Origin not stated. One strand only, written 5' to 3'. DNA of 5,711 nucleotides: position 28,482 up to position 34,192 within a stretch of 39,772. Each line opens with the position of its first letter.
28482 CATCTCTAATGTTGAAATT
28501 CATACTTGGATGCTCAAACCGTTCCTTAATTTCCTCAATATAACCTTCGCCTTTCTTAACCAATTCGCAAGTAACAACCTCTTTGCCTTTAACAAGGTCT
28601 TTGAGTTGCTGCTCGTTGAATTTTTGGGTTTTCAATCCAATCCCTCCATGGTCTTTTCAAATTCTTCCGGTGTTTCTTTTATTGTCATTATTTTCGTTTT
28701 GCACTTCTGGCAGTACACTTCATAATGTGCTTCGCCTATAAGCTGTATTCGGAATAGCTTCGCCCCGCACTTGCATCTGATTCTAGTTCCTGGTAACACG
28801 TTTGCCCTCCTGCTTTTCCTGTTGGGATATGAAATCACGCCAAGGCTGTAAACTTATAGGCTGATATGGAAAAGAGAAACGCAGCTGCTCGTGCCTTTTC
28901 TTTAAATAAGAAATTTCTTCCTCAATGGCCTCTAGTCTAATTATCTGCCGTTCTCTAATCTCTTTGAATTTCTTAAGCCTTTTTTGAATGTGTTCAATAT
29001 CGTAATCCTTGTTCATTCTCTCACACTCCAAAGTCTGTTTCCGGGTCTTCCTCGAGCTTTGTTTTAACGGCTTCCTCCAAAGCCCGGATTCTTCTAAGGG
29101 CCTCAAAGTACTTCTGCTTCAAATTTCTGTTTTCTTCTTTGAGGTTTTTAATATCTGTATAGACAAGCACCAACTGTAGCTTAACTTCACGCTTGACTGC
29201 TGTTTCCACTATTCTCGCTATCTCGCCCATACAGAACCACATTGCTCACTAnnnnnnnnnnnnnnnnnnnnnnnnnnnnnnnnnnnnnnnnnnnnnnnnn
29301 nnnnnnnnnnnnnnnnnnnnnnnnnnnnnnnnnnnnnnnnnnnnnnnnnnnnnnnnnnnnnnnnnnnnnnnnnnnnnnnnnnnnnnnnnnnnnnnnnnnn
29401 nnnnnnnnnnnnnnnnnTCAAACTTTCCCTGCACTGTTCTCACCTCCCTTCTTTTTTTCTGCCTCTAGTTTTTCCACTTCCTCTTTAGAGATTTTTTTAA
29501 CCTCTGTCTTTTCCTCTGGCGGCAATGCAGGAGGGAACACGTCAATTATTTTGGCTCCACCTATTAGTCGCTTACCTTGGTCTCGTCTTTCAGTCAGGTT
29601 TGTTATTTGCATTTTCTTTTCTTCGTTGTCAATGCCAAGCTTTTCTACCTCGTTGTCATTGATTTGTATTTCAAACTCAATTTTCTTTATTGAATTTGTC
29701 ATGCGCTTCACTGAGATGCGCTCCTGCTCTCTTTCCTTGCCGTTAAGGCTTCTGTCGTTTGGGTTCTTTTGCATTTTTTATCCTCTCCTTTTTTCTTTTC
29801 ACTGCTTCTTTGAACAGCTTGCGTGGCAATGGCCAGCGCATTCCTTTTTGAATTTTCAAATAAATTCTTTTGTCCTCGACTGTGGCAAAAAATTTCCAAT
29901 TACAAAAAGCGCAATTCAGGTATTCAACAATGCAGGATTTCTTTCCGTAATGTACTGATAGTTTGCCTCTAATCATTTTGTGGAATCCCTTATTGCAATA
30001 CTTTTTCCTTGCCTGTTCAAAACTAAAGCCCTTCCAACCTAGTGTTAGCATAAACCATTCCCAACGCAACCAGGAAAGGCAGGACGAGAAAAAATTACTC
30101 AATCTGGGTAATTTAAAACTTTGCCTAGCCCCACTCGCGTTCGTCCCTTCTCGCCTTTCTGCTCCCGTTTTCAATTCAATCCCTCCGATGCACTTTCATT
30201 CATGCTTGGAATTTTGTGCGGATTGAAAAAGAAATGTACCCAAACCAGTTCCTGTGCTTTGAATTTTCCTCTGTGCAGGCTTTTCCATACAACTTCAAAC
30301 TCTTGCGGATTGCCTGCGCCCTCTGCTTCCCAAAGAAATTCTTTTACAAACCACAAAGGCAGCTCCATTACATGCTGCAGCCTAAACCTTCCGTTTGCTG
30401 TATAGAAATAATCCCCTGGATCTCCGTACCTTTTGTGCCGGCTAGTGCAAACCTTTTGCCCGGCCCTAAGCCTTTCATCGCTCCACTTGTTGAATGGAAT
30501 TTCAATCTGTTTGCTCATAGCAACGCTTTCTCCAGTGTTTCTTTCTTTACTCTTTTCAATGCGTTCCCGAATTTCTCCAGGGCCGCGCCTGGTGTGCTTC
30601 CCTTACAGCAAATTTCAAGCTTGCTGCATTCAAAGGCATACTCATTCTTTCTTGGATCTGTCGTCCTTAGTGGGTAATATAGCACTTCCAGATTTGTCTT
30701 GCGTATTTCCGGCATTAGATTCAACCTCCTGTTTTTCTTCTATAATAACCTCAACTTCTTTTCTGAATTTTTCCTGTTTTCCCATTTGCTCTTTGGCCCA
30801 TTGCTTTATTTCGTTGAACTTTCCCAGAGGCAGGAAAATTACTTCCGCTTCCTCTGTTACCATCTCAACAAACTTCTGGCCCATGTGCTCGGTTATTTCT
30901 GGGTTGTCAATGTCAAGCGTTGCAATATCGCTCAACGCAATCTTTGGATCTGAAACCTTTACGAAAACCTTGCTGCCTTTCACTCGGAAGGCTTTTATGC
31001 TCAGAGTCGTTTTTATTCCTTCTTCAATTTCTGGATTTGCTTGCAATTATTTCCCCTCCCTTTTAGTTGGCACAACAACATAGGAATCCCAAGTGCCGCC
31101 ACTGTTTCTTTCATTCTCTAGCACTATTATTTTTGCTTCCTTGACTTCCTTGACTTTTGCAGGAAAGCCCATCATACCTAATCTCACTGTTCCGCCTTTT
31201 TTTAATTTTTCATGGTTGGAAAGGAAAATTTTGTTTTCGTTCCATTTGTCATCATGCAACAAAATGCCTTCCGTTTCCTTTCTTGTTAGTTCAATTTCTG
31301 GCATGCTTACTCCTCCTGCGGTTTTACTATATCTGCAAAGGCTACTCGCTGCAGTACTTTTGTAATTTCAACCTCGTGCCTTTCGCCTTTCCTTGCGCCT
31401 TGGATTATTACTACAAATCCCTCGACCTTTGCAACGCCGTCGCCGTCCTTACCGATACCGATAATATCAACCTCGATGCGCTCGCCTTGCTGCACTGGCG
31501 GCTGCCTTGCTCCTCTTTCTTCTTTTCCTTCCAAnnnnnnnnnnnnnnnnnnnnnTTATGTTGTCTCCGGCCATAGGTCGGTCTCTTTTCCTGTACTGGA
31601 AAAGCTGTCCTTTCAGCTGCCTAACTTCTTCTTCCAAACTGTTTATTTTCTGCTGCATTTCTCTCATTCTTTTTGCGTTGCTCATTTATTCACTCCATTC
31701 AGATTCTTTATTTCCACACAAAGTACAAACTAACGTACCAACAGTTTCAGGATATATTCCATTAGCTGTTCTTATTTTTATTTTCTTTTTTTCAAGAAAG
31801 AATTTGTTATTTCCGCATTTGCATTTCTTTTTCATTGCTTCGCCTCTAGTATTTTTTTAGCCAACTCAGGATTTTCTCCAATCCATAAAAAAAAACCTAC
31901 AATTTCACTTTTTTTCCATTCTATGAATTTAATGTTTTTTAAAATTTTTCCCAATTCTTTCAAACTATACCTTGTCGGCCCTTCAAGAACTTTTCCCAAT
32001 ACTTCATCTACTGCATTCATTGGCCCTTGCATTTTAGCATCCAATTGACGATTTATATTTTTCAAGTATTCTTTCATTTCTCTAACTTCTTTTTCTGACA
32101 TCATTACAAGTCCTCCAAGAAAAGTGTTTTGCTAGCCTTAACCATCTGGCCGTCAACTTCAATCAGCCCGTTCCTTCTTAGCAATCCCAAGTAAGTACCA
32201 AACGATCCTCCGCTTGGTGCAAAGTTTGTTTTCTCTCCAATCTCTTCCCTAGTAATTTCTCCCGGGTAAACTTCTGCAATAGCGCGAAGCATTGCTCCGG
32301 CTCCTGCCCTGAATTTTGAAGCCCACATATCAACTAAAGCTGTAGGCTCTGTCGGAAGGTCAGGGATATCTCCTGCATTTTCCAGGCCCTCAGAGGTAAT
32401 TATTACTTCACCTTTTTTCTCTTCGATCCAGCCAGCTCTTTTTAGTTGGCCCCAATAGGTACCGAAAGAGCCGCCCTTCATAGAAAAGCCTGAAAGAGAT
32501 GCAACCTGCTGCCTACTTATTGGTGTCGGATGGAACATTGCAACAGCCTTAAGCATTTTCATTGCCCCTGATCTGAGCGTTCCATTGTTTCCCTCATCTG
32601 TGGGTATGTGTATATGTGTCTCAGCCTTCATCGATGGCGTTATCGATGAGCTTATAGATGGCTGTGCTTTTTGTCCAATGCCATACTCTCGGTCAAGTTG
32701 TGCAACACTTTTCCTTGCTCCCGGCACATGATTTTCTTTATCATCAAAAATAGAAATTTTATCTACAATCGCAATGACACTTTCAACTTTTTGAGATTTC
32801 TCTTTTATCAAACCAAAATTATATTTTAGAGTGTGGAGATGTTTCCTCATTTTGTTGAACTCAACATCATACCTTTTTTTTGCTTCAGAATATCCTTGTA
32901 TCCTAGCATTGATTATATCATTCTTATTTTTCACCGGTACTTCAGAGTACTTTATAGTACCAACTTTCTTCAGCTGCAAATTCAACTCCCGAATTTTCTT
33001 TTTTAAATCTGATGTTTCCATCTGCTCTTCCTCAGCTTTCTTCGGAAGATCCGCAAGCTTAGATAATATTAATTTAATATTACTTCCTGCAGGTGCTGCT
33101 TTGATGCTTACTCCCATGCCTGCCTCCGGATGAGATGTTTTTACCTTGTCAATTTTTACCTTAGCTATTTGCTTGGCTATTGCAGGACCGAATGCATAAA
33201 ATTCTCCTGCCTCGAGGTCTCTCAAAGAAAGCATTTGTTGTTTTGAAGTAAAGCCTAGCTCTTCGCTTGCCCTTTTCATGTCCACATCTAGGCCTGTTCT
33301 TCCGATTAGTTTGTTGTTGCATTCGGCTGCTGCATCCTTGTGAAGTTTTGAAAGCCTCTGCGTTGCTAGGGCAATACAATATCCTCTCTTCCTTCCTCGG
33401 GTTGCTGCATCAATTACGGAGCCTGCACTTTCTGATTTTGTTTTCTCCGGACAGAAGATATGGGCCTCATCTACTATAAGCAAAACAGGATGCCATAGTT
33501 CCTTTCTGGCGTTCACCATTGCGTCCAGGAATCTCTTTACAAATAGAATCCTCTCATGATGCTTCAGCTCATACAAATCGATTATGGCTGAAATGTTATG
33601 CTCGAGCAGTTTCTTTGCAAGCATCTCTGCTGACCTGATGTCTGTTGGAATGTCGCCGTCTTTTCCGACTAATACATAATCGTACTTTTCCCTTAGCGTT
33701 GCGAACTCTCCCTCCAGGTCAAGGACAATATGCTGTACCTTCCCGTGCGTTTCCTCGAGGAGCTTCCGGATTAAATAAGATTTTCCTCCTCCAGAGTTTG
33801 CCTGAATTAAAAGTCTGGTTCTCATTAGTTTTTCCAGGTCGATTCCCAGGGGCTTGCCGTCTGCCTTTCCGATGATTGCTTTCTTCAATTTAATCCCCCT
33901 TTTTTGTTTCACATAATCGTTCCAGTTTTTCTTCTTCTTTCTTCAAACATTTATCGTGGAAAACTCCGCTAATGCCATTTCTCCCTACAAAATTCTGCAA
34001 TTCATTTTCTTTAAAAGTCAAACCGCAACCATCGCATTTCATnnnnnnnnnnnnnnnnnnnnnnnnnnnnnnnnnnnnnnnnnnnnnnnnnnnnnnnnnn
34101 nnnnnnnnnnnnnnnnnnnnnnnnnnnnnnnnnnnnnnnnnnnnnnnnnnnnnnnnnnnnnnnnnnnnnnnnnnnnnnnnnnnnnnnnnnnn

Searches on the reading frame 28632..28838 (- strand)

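Call 93: search_protein_families(library=pfam, proteins=[window:28632-28838:-], max_evalue=0.05)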
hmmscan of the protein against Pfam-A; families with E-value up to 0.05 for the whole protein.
window:28632-28838:- (68 aa): 2 families
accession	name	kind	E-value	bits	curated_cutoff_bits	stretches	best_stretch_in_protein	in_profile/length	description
PF21326.4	KDM6_GATAL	-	0.02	15.2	27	1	22-50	13-44/59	KDM6, GATA-like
PF06107.17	DUF951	-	0.033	14.6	25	1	24-64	15-51/55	Bacterial protein of unknown function (DUF951)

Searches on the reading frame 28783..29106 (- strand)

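Call 81: search_protein_families(library=phrogs, proteins=[window:28783-29106:-], max_evalue=0.05)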
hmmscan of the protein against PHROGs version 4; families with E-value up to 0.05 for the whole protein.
window:28783-29106:- (107 aa): 4 families
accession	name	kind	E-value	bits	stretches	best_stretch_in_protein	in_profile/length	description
phrog_1744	-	unknown function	0.025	15.4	1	42-71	30-59/68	-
phrog_16465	-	DNA, RNA and nucleotide metabolism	0.043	13.8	1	15-76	166-227/491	exonuclease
phrog_34754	-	unknown function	0.048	14.8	0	25-70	71-114/135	-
phrog_25820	-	lysis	0.048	14.1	0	14-76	46-110/265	endolysin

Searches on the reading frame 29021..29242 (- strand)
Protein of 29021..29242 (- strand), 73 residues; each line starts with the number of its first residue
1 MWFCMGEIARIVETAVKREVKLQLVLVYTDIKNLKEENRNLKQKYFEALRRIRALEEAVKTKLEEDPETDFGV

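Call 93: search_protein_families(library=pfam, proteins=[window:29021-29242:-], max_evalue=0.05)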
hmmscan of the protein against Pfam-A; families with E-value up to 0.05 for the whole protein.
window:29021-29242:- (73 aa): 2 families
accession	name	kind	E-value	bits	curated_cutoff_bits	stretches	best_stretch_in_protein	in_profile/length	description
PF15934.10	Yuri_gagarin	-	0.011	16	28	1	27-64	87-127/234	Yuri gagarin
PF18594.6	Sas6_CC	-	0.015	15.5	26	1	31-44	12-25/30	Sas6/XLF/XRCC4 coiled-coil domain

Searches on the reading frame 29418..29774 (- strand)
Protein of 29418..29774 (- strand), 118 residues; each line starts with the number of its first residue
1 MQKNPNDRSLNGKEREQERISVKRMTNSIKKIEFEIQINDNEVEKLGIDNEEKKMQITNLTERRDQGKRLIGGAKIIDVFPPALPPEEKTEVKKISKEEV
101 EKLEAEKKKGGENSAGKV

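Call 14: search_protein_families(library=phrogs, proteins=[window:29418-29774:-], max_evalue=0.01)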
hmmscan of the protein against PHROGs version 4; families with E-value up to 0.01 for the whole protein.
window:29418-29774:- (118 aa): 0 families

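Call 93: search_protein_families(library=pfam, proteins=[window:29418-29774:-], max_evalue=0.05)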
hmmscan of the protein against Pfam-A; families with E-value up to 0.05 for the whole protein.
window:29418-29774:- (118 aa): 1 family
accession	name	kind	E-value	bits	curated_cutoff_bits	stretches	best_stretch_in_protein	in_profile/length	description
PF12325.13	TMF_TATA_bd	-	0.049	14.2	29.1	1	21-69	13-61/115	TATA element modulatory factor 1 TATA binding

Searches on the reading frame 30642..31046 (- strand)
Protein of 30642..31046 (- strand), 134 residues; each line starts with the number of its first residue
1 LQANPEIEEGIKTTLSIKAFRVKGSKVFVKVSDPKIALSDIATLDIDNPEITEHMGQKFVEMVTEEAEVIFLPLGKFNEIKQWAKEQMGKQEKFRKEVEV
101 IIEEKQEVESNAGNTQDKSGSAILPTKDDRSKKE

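Call 13: search_protein_families(library=phrogs, proteins=[window:30642-31046:-], max_evalue=0.01)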
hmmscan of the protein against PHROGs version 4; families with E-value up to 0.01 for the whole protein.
window:30642-31046:- (134 aa): 0 families

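Call 51: search_protein_families(library=pfam, proteins=[window:30642-31046:-], max_evalue=0.05)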
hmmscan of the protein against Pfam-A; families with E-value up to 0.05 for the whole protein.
window:30642-31046:- (134 aa): 1 family
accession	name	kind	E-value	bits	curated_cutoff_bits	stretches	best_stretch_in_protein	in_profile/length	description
PF07163.17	Pex26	-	0.031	14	28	1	68-117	165-214/302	Pex26 protein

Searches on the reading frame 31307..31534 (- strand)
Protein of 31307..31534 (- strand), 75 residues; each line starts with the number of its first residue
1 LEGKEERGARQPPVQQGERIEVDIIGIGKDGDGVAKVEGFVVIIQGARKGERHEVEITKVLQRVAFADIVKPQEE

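Call 81: search_protein_families(library=phrogs, proteins=[window:31307-31534:-], max_evalue=0.05)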
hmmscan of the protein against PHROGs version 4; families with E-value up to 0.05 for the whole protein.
window:31307-31534:- (75 aa): 1 family
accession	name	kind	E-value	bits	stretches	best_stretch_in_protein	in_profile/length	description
phrog_11787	-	other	1.1e-09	38.7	1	11-72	5-66/458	DNA methyltransferase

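Call 82: search_protein_families(library=pfam, proteins=[window:31307-31534:-], max_evalue=0.05)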
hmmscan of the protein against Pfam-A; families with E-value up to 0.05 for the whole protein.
window:31307-31534:- (75 aa): 1 family
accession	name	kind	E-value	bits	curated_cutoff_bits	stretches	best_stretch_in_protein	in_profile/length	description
PF01938.26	TRAM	-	1.2e-12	48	21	1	13-70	1-61/61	TRAM domain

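Call 83: search_solved_structures(query=window:31307-31534:-, max_evalue=0.01, show_alignments=1)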
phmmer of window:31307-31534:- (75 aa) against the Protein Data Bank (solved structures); distinct sequences matched with E-value up to 0.01: 6.
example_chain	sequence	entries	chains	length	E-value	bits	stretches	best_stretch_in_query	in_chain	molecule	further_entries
1yez_A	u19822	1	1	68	2.9e-12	49.6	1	9-70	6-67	MM1357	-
1yvc_A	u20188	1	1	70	1.5e-11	47.3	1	10-69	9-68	MrR5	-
5zq0_A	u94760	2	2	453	0.00028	24.3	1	16-71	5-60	Uncharacterized RNA methyltransferase SP_1029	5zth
5xj1_A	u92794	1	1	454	0.0003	24.2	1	16-71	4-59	Uncharacterized RNA methyltransferase SP_1029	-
5zq1_A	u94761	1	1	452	0.0003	24.2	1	16-71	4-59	Uncharacterized RNA methyltransferase SP_1029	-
5xj2_A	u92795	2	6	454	0.0003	24.2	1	16-71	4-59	Uncharacterized RNA methyltransferase SP_1029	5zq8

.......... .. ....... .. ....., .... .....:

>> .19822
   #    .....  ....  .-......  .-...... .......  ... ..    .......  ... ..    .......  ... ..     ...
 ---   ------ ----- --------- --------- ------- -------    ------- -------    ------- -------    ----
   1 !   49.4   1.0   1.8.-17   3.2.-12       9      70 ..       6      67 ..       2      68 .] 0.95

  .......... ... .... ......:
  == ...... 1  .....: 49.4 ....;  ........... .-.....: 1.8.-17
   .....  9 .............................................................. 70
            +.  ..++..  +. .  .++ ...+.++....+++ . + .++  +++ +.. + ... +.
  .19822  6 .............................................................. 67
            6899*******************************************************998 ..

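Call 84: search_protein_families(library=ncbifam, proteins=[window:31307-31534:-], max_evalue=0.001)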
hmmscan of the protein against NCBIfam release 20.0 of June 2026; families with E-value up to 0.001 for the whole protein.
window:31307-31534:- (75 aa): 4 families
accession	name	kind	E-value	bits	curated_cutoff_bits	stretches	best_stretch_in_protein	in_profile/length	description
NF053605.1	PyTRAM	equivalog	3.4e-17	62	85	1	13-68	1-56/56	TRAM domain-containing RNA chaperone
NF008993.0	PRK12336.1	equivalog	3.2e-13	49.5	243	1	9-70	141-202/203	translation initiation factor IF-2 subunit beta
TIGR00479.1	rumA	equivalog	1.5e-05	24.1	183.55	1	29-74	3-48/432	23S rRNA (uracil(1939)-C(5))-methyltransferase RlmD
NF009639.0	PRK13168.1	equivalog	0.00032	19.7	458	1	15-71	12-68/446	23S rRNA (uracil(1939)-C(5))-methyltransferase RlmD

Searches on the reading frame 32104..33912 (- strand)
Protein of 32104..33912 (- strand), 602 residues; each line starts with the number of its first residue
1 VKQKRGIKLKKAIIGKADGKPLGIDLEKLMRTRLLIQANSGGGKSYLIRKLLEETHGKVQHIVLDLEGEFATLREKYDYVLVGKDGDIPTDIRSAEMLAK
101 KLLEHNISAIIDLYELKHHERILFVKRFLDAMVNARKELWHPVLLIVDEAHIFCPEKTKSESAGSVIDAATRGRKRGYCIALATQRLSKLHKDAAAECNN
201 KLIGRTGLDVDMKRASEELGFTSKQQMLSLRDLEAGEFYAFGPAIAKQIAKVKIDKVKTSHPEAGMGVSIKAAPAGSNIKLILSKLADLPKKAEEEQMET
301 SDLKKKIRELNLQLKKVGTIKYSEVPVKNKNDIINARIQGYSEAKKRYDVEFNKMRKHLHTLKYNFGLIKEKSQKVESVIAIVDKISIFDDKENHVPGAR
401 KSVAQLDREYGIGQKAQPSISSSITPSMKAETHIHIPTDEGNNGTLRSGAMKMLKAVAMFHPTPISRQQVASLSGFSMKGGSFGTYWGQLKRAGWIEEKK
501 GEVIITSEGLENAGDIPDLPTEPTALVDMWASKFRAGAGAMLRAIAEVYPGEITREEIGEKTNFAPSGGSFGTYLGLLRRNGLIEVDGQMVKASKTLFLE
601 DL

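Call 13: search_protein_families(library=phrogs, proteins=[window:32104-33912:-], max_evalue=0.01)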
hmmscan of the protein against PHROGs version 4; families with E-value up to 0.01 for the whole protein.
window:32104-33912:- (602 aa): 5 families
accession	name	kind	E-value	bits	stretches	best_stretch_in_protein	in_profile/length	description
phrog_2666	-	head and packaging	1.3e-19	71.3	1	32-242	322-519/555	terminase large subunit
phrog_7035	-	unknown function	2.1e-15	57.2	2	110-257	452-608/969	-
phrog_18663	-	unknown function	0.00011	23.6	0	540-588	34-82/113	-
phrog_197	-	moron, auxiliary metabolic gene and host takeover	0.0029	18.1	1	130-195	84-154/486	Zot-like toxin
phrog_12531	-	moron, auxiliary metabolic gene and host takeover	0.0079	15.7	0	5-67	261-320/605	FtsK/SpoIIIE-like protein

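Call 51: search_protein_families(library=pfam, proteins=[window:32104-33912:-], max_evalue=0.05)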
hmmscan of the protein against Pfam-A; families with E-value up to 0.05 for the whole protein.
window:32104-33912:- (602 aa): 4 families
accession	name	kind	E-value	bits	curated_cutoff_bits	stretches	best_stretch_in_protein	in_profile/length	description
PF01935.23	DUF87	-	3.2e-09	37.6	23.2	1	18-80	10-79/220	Helicase HerA, central domain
PF05707.18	Zot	-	1.3e-06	28.5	20.3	1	116-201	51-144/197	Zonular occludens toxin (Zot)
PF13401.12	AAA_22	-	0.00034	21.4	27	1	34-153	8-96/130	AAA domain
PF13191.12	AAA_16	-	0.028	15.4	32.6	0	34-151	27-142/167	AAA ATPase domain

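Call 84: search_protein_families(library=ncbifam, proteins=[window:32104-33912:-], max_evalue=0.001)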
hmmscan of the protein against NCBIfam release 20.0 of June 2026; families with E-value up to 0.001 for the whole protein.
window:32104-33912:- (602 aa): 4 families
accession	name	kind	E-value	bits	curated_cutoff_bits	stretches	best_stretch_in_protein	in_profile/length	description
NF040819.1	helicase_HerA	equivalog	1.5e-15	56.8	970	1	115-263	376-523/561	DNA double-strand break repair helicase HerA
NF042943.1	HerA_antiphage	equivalog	2.5e-07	29.6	800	1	136-249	428-545/566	anti-phage-associated helicase HerA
NF040937.1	HerA_Thermprot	equivalog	7.1e-06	24.7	800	1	75-258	287-465/487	DNA double-strand break repair helicase HerA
NF042944.1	HerA_antiphage_2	equivalog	6.4e-05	21.9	850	1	139-257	425-545/576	anti-phage-associated helicase HerA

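Call 104: search_solved_structures(query=window:32104-33912:-, max_evalue=0.01)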
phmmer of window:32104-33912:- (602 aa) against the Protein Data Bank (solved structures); distinct sequences matched with E-value up to 0.01: 5.
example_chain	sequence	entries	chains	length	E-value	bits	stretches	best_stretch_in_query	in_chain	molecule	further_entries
9x1l_A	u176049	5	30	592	3.3e-10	42.6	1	125-258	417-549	DNA helicase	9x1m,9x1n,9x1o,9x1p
4d2i_A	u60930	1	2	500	1.8e-05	27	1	119-257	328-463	HERA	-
8yho_A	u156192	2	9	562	4.7e-05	25.6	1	144-244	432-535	DUF87 domain-containing protein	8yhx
8xau_A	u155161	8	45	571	0.00041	22.5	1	141-256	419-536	ATP-binding protein | HerA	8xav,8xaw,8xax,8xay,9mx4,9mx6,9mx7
8j4u_M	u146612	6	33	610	0.00094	21.3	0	125-254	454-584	Nucleoside triphosphate hydrolase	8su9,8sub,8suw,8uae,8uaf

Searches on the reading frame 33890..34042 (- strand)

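Call 93: search_protein_families(library=pfam, proteins=[window:33890-34042:-], max_evalue=0.05)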
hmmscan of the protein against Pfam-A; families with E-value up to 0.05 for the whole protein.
window:33890-34042:- (50 aa): 1 family
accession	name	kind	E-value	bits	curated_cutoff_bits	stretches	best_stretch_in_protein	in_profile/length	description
PF11197.13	DUF2835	-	0.0013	19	25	1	4-29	31-56/71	Protein of unknown function (DUF2835)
